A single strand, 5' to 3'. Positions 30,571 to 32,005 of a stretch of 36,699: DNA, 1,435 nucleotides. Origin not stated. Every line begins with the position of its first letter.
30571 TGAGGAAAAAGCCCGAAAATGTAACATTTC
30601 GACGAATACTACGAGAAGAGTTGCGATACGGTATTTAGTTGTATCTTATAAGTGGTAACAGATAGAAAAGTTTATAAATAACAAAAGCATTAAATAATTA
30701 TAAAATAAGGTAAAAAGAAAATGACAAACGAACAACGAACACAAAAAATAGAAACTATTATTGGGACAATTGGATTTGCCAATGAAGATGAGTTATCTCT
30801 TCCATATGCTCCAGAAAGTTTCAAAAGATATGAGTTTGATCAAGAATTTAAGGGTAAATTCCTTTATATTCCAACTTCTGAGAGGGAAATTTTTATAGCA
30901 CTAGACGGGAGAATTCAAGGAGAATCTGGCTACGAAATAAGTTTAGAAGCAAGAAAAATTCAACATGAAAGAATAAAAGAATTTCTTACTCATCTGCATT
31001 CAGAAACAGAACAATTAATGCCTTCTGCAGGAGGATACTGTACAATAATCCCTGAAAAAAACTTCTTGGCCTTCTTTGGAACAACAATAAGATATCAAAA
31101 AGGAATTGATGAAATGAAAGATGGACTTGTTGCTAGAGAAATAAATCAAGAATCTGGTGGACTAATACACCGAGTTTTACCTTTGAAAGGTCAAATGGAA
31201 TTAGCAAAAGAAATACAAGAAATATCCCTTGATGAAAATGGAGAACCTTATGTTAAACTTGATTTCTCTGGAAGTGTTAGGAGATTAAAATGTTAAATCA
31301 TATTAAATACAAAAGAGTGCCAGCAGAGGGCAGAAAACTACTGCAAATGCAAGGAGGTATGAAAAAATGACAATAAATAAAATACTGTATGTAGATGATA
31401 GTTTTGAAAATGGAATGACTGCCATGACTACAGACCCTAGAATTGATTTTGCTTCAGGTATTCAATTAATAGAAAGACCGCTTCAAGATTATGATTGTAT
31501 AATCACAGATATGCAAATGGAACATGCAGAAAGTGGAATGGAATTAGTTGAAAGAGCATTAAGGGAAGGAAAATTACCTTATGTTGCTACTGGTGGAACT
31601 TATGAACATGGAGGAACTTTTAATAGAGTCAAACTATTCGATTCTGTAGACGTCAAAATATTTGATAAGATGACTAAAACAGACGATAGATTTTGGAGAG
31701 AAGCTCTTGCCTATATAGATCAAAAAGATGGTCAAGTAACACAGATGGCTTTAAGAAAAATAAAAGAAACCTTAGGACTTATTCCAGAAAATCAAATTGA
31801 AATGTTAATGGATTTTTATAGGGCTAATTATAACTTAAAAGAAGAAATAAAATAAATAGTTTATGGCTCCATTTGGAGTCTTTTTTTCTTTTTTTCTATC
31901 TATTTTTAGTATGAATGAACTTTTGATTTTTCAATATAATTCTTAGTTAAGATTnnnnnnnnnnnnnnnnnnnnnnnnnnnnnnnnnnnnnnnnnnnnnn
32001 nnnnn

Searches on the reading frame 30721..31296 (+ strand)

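Call 41: search_protein_families(library=pfam, proteins=[window:30721-31296:+], max_evalue=0.0001)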
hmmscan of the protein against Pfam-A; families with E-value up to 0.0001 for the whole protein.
window:30721-31296:+ (191 aa): 0 families

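Call 69: search_protein_families(library=pfam, proteins=[window:30721-31296:+], max_evalue=5)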
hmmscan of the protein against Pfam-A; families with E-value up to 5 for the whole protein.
window:30721-31296:+ (191 aa): 1 family
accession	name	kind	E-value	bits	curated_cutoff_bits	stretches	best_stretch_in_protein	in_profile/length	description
PF03633.20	Glyco_hydro_65C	-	0.22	11.8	22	1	22-61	5-45/62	Glycosyl hydrolase family 65, C-terminal domain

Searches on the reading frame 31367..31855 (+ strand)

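Call 41: search_protein_families(library=pfam, proteins=[window:31367-31855:+], max_evalue=0.0001)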
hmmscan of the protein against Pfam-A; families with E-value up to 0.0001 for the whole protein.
window:31367-31855:+ (162 aa): 0 families

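Call 69: search_protein_families(library=pfam, proteins=[window:31367-31855:+], max_evalue=5)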
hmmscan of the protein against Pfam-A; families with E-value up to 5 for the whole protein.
window:31367-31855:+ (162 aa): 1 family
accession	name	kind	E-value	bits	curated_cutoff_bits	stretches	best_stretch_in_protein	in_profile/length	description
PF00072.30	Response_reg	-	0.0019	18.8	30.2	1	39-68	40-68/111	Response regulator receiver domain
